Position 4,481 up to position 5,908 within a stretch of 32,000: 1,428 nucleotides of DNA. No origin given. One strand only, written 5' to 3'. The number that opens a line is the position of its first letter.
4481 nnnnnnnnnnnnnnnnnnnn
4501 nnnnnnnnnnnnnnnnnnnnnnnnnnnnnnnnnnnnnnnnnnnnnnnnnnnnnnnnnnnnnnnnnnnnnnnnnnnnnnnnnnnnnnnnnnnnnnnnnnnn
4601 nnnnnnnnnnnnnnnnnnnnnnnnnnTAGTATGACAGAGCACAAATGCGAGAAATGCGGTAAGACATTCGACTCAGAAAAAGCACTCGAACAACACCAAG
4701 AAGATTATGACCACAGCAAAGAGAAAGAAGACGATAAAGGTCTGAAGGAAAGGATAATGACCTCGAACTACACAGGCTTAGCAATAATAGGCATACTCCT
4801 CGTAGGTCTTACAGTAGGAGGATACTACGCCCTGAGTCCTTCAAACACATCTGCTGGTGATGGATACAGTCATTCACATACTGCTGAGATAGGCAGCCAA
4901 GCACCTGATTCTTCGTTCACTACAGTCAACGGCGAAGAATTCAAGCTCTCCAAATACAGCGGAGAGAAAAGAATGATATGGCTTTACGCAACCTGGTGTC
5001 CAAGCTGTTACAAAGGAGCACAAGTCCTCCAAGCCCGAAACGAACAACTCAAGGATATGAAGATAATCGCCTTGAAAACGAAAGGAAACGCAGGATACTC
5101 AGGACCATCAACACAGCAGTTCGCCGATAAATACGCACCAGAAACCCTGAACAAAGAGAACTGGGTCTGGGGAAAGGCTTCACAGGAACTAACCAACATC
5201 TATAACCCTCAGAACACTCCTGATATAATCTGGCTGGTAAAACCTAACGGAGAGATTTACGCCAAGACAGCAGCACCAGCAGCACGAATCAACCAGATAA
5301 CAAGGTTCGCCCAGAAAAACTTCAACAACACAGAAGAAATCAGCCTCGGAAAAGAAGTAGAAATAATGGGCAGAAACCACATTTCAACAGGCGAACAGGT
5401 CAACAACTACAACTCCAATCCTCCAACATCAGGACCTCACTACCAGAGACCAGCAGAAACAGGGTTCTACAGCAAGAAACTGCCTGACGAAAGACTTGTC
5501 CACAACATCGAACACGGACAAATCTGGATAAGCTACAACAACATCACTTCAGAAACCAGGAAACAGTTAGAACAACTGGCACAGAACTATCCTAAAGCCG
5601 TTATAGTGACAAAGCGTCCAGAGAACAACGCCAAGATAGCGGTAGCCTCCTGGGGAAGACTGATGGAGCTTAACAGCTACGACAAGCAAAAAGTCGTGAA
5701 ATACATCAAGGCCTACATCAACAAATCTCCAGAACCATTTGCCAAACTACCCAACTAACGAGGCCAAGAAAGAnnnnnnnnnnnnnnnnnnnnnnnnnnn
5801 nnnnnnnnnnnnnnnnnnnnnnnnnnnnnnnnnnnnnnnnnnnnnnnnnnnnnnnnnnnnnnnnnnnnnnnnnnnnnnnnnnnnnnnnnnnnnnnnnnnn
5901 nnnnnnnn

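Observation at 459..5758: Recurrent architecture: cytoplasmic C2H2 zinc finger, single TM helix, extracytoplasmic metal/redox domain (three paralogous genes)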

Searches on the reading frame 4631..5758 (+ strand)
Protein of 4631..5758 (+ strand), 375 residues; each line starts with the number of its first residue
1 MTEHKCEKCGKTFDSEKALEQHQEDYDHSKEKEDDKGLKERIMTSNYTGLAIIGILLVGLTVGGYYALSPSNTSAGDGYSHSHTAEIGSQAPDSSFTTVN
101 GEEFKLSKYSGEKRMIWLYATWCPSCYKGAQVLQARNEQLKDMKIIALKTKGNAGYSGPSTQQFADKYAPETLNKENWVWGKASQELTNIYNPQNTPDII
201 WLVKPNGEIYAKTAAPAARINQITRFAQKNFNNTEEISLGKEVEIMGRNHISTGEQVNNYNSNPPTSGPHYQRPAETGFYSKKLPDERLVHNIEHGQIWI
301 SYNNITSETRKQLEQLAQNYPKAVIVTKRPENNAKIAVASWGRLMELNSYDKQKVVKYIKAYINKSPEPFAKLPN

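Call 3: search_protein_families(library=pfam, proteins=[window:4631-5758:+], max_evalue=1)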
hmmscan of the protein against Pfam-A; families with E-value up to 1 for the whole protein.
window:4631-5758:+ (375 aa): 18 families
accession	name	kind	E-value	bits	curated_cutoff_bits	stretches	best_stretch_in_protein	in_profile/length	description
PF11303.13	DUF3105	-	7.9e-31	107.2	25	1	250-369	1-124/130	Protein of unknown function (DUF3105)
PF00578.27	AhpC-TSA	-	6.6e-09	36.2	26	1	87-168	1-80/124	AhpC/TSA family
PF08534.16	Redoxin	-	1.7e-07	31.6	26.6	1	88-151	3-71/148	Redoxin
PF00096.32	zf-C2H2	-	0.00049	20.8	25.2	1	4-24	1-21/23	Zinc finger, C2H2 type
PF13894.12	zf-C2H2_4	-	0.0054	17.8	27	1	4-23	1-20/24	C2H2-type zinc finger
PF12171.14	zf-C2H2_jaz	-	0.011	16.4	22.6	1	4-23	2-21/27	Zinc-finger double-stranded RNA-binding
PF13912.12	zf-C2H2_6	-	0.018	15.5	25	1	4-22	2-20/27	C2H2-type zinc finger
PF00085.26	Thioredoxin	-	0.032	14.7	23.5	1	111-148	18-56/103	Thioredoxin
PF13913.12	zf-C2HC_2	-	0.072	13.3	27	1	4-23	3-21/25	zinc-finger of a C2HC-type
PF13098.12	Thioredoxin_2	-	0.082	13.7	27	1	111-214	5-94/104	Thioredoxin-like domain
PF23447.1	DUF7128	-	0.086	13.2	25.7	1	2-28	11-37/44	Domain of unknown function (DUF7128)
PF23101.1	Zf-C2H2_ZNF451_1st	-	0.11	12.9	27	1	8-29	8-29/33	First Zinc fingers C2H2 type, ZNF451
PF24759.1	C2HC_ASCIZ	-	0.23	12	25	1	4-25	2-23/25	ASCIZ third C2HC zinc finger domain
PF24071.1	Phage_zn_bind_3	-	0.26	11.6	27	1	5-24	17-36/46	Phage FDXHR zinc binding domain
PF18439.7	zf_UBZ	-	0.27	11.4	25.6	1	4-23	3-21/32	Ubiquitin-Binding Zinc Finger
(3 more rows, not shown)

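Call 8: find_homologous_proteins(query=window:4631-5755:+)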
Query window:4631-5755:+ (375 aa): 105 proteins with E <= 0.001 among 2261 candidates.
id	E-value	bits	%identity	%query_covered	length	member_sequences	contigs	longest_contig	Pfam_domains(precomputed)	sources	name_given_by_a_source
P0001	1.8e-254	861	100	100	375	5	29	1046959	PF11303.14,PF08534.17,PF00578.28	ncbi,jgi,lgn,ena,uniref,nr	ncbi:DUF3105 domain-containing protein [Candidatus Nanohalovita haloferacivicina]|jgi:thiol-disulfid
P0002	1.9e-223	759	87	100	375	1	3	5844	PF11303.14,PF08534.17,PF00578.28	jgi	jgi:thiol-disulfide isomerase/thioredoxin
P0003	5.2e-203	692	80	100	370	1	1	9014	PF11303.14,PF08534.17,PF00578.28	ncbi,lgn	ncbi:MAG: DUF3105 domain-containing protein [Candidatus Nanohalobium sp.]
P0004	2.3e-126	440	82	62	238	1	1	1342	PF08534.17,PF13098.14,PF00578.28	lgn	-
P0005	3.2e-123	430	51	99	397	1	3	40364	PF13894.13,PF11303.14,PF00096.33,PF08534.17,PF00578.28,PF13912.13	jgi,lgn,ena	jgi:thiol-disulfide isomerase/thioredoxin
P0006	6.5e-121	422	52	99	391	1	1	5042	PF13894.13,PF11303.14,PF00096.33,PF08534.17,PF12171.15,PF00578.28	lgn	-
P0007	2.0e-109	384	47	99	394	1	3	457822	PF13894.13,PF11303.14,PF00096.33,PF08534.17,PF12171.15,PF00578.28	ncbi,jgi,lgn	-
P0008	5.2e-107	376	56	73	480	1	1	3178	PF13894.13,PF18868.8,PF11303.14,PF00096.33,PF08534.17,PF00578.28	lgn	-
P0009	4.8e-106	373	46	98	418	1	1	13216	PF11303.14,PF08534.17,PF00578.28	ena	-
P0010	1.2e-104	368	46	98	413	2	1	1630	PF11303.14,PF08534.17,PF00578.28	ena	-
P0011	2.0e-103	364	56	73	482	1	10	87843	PF13894.13,PF11303.14,PF00096.33,PF00578.28,PF13912.13,PF04423.20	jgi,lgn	jgi:transcription elongation factor Elf1/thiol-disulfide isomerase/thioredoxin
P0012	2.6e-103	364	55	76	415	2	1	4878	PF11303.14,PF08534.17,PF00578.28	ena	-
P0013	5.2e-103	363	55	73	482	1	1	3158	PF13894.13,PF11303.14,PF00096.33,PF08534.17,PF00578.28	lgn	-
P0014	2.8e-102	361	55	76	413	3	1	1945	PF11303.14,PF08534.17,PF00578.28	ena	-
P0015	1.9e-101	358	52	85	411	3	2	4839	PF11303.14,PF08534.17,PF00578.28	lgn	-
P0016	2.2e-101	358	55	73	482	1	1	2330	PF13894.13,PF11303.14,PF00096.33,PF08534.17,PF00578.28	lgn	-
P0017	2.3e-101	358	55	73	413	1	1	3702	PF11303.14,PF08534.17,PF00578.28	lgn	-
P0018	3.0e-101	357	44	99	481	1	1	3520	PF13894.13,PF11303.14,PF00096.33,PF08534.17,PF00578.28,PF13912.13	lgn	-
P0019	3.1e-101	357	55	74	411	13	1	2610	PF11303.14,PF08534.17,PF00578.28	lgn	-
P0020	2.2e-100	354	42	99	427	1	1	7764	PF11303.14,PF08534.17,PF00578.28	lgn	-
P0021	8.3e-100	353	45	98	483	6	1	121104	PF13894.13,PF11303.14,PF00096.33,PF08534.17,PF00578.28,PF13912.13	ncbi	-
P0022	2.7e-99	351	51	80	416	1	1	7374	PF11303.14,PF08534.17,PF00578.28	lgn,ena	-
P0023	6.7e-98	346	52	38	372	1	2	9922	PF11303.14,PF08534.17,PF12171.15,PF00578.28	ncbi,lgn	ncbi:MAG: DUF3105 domain-containing protein [Candidatus Bipolaricaulia bacterium]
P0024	8.6e-98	346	49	85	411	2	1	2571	PF11303.14,PF08534.17,PF00578.28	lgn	-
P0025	1.1e-97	345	54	78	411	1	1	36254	PF13894.13,PF11303.14,PF08534.17,PF00578.28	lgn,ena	-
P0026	6.0e-97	343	43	98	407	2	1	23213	PF13894.13,PF11303.14,PF08534.17,PF00578.28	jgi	jgi:thiol-disulfide isomerase/thioredoxin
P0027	9.1e-97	343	52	73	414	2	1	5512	PF13894.13,PF11303.14,PF08534.17,PF00578.28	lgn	-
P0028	1.5e-96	342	49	88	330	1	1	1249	PF11303.14,PF08534.17,PF00578.28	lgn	-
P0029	4.7e-96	340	52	78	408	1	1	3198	PF13894.13,PF11303.14,PF08534.17,PF00578.28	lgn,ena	-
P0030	5.1e-96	340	52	73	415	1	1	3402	PF13894.13,PF11303.14,PF08534.17,PF00578.28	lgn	-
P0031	1.5e-95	339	52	77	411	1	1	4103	PF11303.14,PF08534.17,PF00578.28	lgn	-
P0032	4.6e-92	327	55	37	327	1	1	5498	PF11303.14,PF08534.17,PF00578.28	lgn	-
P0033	2.9e-91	324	49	77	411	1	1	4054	PF13894.13,PF11303.14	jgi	jgi:thiol-disulfide isomerase/thioredoxin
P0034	1.8e-88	315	51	38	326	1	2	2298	PF11303.14,PF08534.17,PF00578.28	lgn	-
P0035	2.3e-88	315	52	38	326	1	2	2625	PF11303.14,PF08534.17,PF00578.28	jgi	jgi:thiol-disulfide isomerase/thioredoxin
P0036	2.8e-88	315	53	37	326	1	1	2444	PF11303.14,PF08534.17,PF00578.28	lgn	-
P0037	2.3e-87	312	54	36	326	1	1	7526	PF11303.14,PF08534.17,PF00578.28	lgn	-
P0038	1.8e-86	309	49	38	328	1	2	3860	PF11303.14,PF08534.17,PF00578.28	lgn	-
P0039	2.4e-83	298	53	38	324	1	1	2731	PF11303.14,PF08534.17,PF00578.28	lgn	-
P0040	4.6e-80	288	52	65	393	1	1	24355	PF13894.13,PF11303.14,PF08534.17,PF00578.28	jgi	jgi:thiol-disulfide isomerase/thioredoxin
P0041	9.5e-72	260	52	61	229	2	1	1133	PF11303.14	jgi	-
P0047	6.7e-61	225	55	39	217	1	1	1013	PF11303.14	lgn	-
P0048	5.6e-50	189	57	35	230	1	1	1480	PF13894.13,PF11303.14,PF00096.33,PF13912.13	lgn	-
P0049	2.7e-48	183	50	40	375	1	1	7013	PF11303.14,PF00578.28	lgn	-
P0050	8.3e-47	178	54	35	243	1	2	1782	PF13894.13,PF11303.14,PF00096.33,PF13912.13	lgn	-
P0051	2.3e-46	177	56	36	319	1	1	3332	PF11303.14,PF08534.17,PF13905.13,PF00578.28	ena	-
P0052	1.0e-40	158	50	36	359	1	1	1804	PF11303.14,PF02630.21,PF00578.28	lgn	-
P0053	3.8e-39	153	49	40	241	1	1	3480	PF11303.14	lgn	-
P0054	6.8e-39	152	53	34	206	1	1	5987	PF11303.14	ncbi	-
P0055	2.4e-37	147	52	36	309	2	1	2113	PF11303.14,PF08534.17,PF00578.28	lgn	-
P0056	1.5e-35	141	52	37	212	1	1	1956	PF11303.14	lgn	-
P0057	1.6e-34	138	47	35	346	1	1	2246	PF11303.14,PF08534.17,PF00578.28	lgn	-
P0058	8.5e-33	132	44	35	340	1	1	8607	PF11303.14,PF08534.17,PF00578.28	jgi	-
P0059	2.7e-32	130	48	35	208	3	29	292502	PF11303.14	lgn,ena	-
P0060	4.9e-32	130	44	47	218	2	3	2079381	PF11303.14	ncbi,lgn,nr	ncbi:MAG: DUF3105 domain-containing protein [Lewinellaceae bacterium]|nr:DUF3105 domain-containing p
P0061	5.1e-32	129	46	38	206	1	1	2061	PF11303.14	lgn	-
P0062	3.2e-31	127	43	38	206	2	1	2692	PF11303.14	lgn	-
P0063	4.5e-31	126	44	36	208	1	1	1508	PF11303.14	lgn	-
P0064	4.8e-31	126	48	37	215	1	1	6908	PF11303.14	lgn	-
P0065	5.4e-31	126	47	35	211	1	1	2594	PF11303.14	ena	-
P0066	1.3e-30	125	48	35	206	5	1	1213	PF11303.14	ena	-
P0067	1.6e-30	125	43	40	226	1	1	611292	PF11303.14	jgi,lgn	jgi:hypothetical protein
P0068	1.6e-29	121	44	36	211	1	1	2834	PF11303.14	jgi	-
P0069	4.6e-29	120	40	35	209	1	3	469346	PF11303.14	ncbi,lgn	ncbi:MAG: DUF3105 domain-containing protein [Candidatus Woykebacteria bacterium]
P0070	1.4e-27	115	47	33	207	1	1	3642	PF11303.14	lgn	-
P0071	2.8e-27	114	41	32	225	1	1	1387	PF11303.14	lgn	-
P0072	1.2e-26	112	47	33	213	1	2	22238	PF11303.14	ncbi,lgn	-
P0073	9.8e-24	102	43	32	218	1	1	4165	PF11303.14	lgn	-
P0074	1.3e-23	102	44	33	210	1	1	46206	PF11303.14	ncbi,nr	ncbi:MAG: DUF3105 domain-containing protein [Candidatus Yanofskybacteria bacterium]|nr:DUF3105 domai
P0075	1.3e-22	98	43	33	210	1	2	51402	PF11303.14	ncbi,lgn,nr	ncbi:MAG: DUF3105 domain-containing protein [Candidatus Yanofskybacteria bacterium]|nr:DUF3105 domai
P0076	3.7e-22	97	43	33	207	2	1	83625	PF11303.14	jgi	jgi:hypothetical protein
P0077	1.4e-21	95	45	36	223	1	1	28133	PF11303.14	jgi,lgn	jgi:hypothetical protein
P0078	1.9e-21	95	43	34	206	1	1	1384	PF11303.14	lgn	-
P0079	2.2e-21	94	40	35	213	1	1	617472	PF11303.14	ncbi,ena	-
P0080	7.5e-21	93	29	43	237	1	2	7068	PF11303.14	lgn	-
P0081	2.5e-19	88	38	34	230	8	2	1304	PF11303.14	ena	-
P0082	5.7e-19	87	39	34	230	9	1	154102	PF11303.14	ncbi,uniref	ncbi:DUF3105 domain-containing protein [Trichocoleus sp. FACHB-591]|uniref:DUF3105 domain-containing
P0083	7.7e-19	86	38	37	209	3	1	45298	PF11303.14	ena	-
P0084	9.1e-19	86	40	34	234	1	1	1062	PF11303.14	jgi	-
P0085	1.6e-18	85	41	34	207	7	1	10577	PF11303.14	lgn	-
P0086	2.8e-18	84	39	34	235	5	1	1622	PF11303.14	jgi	jgi:hypothetical protein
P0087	7.2e-18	83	38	34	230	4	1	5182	PF11303.14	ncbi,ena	ncbi:MAG TPA: DUF3105 domain-containing protein [Candidatus Obscuribacterales bacterium]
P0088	1.2e-15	76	40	33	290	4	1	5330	PF11303.14,PF13828.12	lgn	-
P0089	2.8e-15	74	28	37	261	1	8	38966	PF11303.14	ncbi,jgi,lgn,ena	-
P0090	6.4e-15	73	42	21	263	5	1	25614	PF11303.14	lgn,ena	-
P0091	9.8e-15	73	38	33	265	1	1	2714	PF11303.14,PF13828.12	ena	-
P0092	3.4e-14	71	48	17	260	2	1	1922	PF11303.14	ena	-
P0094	2.8e-13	68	26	34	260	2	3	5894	PF11303.14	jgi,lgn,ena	-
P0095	3.6e-13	67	36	33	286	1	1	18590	PF11303.14,PF13828.12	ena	-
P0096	4.3e-13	67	32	33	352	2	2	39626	PF11303.14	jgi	jgi:hypothetical protein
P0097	5.7e-13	67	27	37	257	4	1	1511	PF11303.14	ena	-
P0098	1.1e-12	66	36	34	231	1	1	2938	PF11303.14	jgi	jgi:hypothetical protein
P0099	1.7e-12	65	34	33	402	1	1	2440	PF00282.26,PF11303.14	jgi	-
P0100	1.7e-12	65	45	17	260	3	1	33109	PF11303.14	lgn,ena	-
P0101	5.3e-12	64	29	34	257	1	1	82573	PF11303.14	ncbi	-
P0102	5.8e-12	64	36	35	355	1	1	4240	PF11303.14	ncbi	ncbi:MAG TPA: DUF3105 domain-containing protein, partial [Herpetosiphonaceae bacterium]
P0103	7.6e-11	60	34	33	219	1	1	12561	PF11303.14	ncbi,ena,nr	ncbi:MAG TPA: DUF3105 domain-containing protein [Dehalococcoidia bacterium]|nr:DUF3105 domain-contai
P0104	6.2e-10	57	35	31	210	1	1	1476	PF11303.14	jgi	-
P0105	2.7e-8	51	31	34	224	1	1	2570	PF11303.14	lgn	-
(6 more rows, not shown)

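Call 32: search_protein_families(library=ncbifam, proteins=[window:4631-5758:+], max_evalue=0.01)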
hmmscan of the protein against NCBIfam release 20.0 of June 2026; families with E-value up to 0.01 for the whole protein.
window:4631-5758:+ (375 aa): 6 families
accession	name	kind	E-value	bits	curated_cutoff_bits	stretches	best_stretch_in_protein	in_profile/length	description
NF002854.0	PRK03147.1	subfamily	2.6e-09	37.2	170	1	80-213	31-156/176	thiol-disulfide oxidoreductase ResA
NF047696.1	ThlDiSintTplARhiz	equivalog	2.2e-06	27.6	230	1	86-143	72-129/219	thiol:disulfide interchange protein TlpA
NF041054.1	WAxxUGC_long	equivalog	3.9e-05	23.1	300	1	88-154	81-150/354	ResA-like WAxxUGC motif-containing protein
TIGR00385.1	dsbE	subfamily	0.00034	20.2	123.15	1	57-153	8-103/173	DsbE family thiol:disulfide interchange protein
NF041202.1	StoA_CxxC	exception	0.00092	19.1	210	1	91-148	33-90/163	endospore biogenesis thiol-disulfide oxidoreductase StoA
NF006960.0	PRK09437.1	equivalog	0.00092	19.1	140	1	86-148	5-68/156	thioredoxin-dependent thiol peroxidase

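Call 33: find_encoding_contigs(protein=P0001, flank=10000, max_places=3)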
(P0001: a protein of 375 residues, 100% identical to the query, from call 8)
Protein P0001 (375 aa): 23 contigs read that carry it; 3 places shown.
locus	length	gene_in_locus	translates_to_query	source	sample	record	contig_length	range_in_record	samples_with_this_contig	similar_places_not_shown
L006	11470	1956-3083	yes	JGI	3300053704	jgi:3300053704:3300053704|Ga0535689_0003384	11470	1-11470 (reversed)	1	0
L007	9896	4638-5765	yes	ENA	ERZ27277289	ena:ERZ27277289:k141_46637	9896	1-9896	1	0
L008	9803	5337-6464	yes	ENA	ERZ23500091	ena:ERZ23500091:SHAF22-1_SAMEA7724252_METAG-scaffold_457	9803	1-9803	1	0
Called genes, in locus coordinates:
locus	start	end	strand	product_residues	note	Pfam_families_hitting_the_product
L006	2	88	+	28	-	?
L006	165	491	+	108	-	PF12840:HTH_20 (weak), PF24033:DUF7342 (weak), PF01022:HTH_5, PF09339:HTH_IclR, PF01978:TrmB (weak)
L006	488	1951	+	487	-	PF01134:GIDA (faint), PF03486:HI0933_like (faint), PF07992:Pyr_redox_2, PF13738:Pyr_redox_3, PF00070:Pyr_redox, PF02852:Pyr_redox_dim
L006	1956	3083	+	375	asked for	PF00578:AhpC-TSA, PF08534:Redoxin (weak), PF11303:DUF3105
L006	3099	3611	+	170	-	-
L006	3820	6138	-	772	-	PF00403:HMA, PF00122:E1-E2_ATPase, PF08282:Hydrolase_3 (faint), PF00702:Hydrolase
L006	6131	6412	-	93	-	PF24038:DUF7347 (weak), PF25213:HVO_A0261_N (weak), PF24034:DUF7343 (faint), PF01022:HTH_5, PF12840:HTH_20, PF13601:HTH_34 (weak)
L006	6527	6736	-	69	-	PF00403:HMA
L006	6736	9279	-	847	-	PF08282:Hydrolase_3 (faint), PF00403:HMA, PF00122:E1-E2_ATPase, PF00702:Hydrolase, PF00403:HMA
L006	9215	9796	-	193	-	PF00403:HMA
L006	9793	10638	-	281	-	PF02683:DsbD_TM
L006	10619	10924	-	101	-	PF25213:HVO_A0261_N (weak), PF01638:HxlR (weak), PF12840:HTH_20, PF25212:HVO_A0114 (weak), PF01022:HTH_5, PF01047:MarR (weak), PF03965:Penicillinase_R (weak), PF12802:MarR_2, +4 more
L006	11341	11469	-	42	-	?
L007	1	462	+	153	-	?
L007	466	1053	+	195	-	PF00096:zf-C2H2 (faint), PF13894:zf-C2H2_4 (faint), PF00127:Copper-bind (faint)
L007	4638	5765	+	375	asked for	PF00578:AhpC-TSA, PF08534:Redoxin (weak), PF11303:DUF3105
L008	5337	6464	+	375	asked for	PF00578:AhpC-TSA, PF08534:Redoxin (weak), PF11303:DUF3105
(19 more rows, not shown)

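Call 34: find_encoding_contigs(protein=P0021, flank=10000, max_places=2)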
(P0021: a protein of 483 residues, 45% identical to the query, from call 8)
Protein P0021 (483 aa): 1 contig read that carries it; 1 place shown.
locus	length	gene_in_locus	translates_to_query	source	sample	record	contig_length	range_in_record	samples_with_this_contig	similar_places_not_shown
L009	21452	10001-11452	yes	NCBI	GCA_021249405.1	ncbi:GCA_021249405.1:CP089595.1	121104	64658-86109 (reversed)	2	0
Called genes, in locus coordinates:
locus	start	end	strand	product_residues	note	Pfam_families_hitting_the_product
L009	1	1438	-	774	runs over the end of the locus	PF00403:HMA, PF00122:E1-E2_ATPase, PF00702:Hydrolase, PF08282:Hydrolase_3 (faint)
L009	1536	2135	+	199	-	PF12840:HTH_20, PF01022:HTH_5 (weak)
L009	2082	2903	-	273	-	-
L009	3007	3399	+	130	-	PF01402:RHH_1 (weak), PF08753:NikR_C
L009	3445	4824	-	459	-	PF01134:GIDA (faint), PF01266:DAO (faint), PF07992:Pyr_redox_2, PF12831:FAD_oxidored (faint), PF13738:Pyr_redox_3, PF00070:Pyr_redox, PF02852:Pyr_redox_dim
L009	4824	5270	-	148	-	PF18423:zf_CopZ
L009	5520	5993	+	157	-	PF00571:CBS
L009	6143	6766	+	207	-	PF04967:HTH_10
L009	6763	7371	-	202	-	PF03243:MerB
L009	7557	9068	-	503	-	PF07992:Pyr_redox_2, PF00070:Pyr_redox, PF02852:Pyr_redox_dim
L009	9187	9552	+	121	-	PF12840:HTH_20, PF01022:HTH_5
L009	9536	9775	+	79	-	-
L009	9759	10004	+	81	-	-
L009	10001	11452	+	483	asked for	PF00096:zf-C2H2 (faint), PF13894:zf-C2H2_4 (faint), PF13912:zf-C2H2_6 (faint), PF00578:AhpC-TSA, PF08534:Redoxin, PF11303:DUF3105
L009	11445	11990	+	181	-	-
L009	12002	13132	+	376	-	-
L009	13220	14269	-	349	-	-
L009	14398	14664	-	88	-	-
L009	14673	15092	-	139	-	-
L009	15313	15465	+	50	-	-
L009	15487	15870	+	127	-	PF25213:HVO_A0261_N (weak), PF01022:HTH_5, PF12840:HTH_20 (weak)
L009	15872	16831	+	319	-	PF03773:ArsP_1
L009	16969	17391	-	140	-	PF01042:Ribonuc_L-PSP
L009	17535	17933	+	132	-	PF12840:HTH_20 (weak), PF01022:HTH_5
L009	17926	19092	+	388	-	PF01758:SBF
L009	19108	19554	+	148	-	PF01451:LMWPc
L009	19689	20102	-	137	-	PF13470:PIN_3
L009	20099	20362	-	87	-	PF04014:MazE_antitoxin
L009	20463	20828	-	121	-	PF24452:DUF7568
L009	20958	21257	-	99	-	-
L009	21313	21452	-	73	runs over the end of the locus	PF26450:DUF8129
